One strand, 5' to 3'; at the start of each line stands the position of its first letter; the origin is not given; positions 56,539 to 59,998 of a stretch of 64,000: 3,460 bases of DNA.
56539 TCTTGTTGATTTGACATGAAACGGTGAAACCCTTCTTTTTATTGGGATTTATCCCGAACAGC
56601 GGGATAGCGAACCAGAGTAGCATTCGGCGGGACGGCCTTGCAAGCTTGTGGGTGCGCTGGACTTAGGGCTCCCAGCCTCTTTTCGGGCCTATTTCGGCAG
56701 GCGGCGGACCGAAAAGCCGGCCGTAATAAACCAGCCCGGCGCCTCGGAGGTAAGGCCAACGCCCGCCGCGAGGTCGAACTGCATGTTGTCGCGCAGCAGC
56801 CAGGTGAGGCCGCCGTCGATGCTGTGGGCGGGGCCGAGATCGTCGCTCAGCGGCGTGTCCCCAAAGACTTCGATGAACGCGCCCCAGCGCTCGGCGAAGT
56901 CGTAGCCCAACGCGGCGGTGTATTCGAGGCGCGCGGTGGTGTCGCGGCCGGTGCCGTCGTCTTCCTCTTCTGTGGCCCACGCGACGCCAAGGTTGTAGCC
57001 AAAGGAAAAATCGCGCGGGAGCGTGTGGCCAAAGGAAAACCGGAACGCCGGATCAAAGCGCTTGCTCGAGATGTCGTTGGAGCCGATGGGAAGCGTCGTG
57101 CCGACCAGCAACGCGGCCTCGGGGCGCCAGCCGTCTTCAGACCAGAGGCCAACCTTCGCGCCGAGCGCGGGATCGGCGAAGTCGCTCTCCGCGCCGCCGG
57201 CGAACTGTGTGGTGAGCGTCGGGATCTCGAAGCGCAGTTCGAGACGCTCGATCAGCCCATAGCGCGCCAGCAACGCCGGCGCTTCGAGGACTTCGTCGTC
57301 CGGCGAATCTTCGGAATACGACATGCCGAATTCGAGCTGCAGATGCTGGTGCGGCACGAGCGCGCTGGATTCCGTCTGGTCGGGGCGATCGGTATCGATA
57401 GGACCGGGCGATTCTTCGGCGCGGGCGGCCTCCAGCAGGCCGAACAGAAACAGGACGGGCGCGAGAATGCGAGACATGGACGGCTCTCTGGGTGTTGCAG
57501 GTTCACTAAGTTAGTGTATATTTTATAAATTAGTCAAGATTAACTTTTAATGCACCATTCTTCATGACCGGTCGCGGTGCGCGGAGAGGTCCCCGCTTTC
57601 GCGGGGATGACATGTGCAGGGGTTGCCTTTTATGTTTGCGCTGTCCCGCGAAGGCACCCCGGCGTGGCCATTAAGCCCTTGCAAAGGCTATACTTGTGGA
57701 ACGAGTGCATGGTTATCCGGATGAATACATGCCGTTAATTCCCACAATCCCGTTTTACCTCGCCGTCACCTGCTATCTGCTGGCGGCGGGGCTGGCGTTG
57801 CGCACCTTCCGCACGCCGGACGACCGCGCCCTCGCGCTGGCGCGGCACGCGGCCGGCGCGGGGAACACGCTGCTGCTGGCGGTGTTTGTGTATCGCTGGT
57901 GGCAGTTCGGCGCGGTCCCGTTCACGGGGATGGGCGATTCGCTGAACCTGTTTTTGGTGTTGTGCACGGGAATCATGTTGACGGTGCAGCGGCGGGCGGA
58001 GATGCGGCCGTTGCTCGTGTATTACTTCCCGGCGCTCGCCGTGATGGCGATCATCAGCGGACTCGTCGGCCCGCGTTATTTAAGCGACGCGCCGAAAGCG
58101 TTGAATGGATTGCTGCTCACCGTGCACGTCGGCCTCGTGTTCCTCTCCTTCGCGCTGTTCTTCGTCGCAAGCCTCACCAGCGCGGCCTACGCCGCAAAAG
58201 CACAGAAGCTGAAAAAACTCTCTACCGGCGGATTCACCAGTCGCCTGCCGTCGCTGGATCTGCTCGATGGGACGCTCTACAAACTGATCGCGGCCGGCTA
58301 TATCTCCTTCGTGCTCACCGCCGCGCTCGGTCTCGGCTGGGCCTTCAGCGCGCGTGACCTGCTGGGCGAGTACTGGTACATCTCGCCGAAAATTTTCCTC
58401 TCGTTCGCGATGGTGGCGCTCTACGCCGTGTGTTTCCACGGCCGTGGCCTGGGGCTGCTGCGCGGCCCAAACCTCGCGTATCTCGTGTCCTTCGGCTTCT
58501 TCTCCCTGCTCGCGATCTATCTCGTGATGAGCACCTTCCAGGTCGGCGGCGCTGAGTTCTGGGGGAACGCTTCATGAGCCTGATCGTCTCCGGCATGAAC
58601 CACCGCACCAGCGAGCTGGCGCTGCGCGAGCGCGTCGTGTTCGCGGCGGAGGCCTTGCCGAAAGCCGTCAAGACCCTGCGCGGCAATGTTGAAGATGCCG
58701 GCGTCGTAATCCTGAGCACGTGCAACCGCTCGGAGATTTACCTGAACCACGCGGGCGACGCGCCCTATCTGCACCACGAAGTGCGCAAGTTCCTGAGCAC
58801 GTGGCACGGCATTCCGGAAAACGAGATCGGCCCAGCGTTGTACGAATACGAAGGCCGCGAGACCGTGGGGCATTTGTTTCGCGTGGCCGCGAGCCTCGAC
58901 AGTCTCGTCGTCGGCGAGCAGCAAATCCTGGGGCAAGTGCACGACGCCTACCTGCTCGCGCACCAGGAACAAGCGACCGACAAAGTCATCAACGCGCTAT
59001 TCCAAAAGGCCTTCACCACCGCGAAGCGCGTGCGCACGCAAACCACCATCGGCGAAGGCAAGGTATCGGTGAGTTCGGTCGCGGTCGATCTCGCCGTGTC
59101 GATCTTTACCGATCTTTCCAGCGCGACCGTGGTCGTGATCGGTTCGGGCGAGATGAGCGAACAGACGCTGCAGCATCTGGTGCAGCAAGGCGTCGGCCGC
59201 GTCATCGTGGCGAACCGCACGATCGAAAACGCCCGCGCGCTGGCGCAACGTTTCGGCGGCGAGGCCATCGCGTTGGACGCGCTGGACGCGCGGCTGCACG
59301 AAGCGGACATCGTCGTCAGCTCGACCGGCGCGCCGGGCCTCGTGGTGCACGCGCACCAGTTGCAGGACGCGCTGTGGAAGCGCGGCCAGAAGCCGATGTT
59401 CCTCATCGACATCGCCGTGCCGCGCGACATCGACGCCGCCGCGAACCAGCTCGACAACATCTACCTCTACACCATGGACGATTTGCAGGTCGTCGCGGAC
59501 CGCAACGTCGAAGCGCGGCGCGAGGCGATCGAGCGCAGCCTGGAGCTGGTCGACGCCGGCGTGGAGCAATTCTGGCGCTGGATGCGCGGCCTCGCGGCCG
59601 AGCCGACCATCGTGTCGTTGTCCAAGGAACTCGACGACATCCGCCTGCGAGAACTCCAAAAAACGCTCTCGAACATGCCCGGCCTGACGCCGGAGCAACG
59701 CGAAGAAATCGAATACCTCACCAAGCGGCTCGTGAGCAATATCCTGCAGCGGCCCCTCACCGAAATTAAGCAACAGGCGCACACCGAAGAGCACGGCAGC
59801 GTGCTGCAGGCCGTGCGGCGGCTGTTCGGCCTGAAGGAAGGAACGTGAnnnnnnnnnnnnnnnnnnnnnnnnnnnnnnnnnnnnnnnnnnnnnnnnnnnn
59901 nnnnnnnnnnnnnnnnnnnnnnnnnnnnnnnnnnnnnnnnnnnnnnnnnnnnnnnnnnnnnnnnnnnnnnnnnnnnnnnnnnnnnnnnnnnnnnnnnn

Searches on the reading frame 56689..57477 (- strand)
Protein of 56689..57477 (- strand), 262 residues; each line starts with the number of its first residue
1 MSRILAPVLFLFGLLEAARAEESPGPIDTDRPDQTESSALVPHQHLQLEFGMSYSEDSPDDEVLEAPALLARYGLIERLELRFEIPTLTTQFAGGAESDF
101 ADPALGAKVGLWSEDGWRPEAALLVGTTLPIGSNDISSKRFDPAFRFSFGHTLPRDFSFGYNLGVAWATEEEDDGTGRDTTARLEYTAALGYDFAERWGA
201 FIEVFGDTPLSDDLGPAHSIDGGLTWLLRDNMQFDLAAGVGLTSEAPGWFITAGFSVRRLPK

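Call 15: search_protein_families(library=pfam, proteins=[window:56689-57477:-], max_evalue=0.001)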
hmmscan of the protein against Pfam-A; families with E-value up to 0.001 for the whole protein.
window:56689-57477:- (262 aa): 1 family
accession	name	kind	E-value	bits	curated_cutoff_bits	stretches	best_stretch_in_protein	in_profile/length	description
PF13557.12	Phenol_MetA_deg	-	2.8e-33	116.4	22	1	29-258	1-241/242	Putative MetA-pathway of phenol degradation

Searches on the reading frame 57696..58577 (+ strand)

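Call 15: search_protein_families(library=pfam, proteins=[window:57696-58577:+], max_evalue=0.001)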
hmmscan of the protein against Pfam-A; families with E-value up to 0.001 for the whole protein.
window:57696-58577:+ (293 aa): 1 family
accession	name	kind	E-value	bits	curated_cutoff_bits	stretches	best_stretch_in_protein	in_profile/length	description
PF01578.25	Cytochrom_C_asm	-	1.9e-14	54.3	29.9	1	103-279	31-205/212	Cytochrome C assembly protein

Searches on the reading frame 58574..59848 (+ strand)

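Call 15: search_protein_families(library=pfam, proteins=[window:58574-59848:+], max_evalue=0.001)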
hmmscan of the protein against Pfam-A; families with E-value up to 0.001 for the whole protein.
window:58574-59848:+ (424 aa): 6 families
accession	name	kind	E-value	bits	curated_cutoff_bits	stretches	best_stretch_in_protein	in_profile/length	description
PF05201.20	GlutR_N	-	1.6e-48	164.7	27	1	7-157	2-151/151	Glutamyl-tRNAGlu reductase, N-terminal domain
PF01488.26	Shikimate_DH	-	1.9e-43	148.3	24.3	1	172-307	1-138/138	Shikimate / quinate 5-dehydrogenase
PF00745.25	GlutR_dimer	-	1.7e-24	86.4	22.9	1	324-420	4-99/99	Glutamyl-tRNAGlu reductase, dimerisation domain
PF03807.23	F420_oxidored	-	1e-07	32.9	21.6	1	186-282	2-93/94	NADP oxidoreductase coenzyme F420-dependent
PF13241.12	NAD_binding_7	-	1e-05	26.5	22.1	1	177-256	1-74/104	Putative NAD(P)-binding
PF03435.24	Sacchrp_dh_NADP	-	0.00012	22.9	25.1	1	186-244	1-60/129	Saccharopine dehydrogenase NADP binding domain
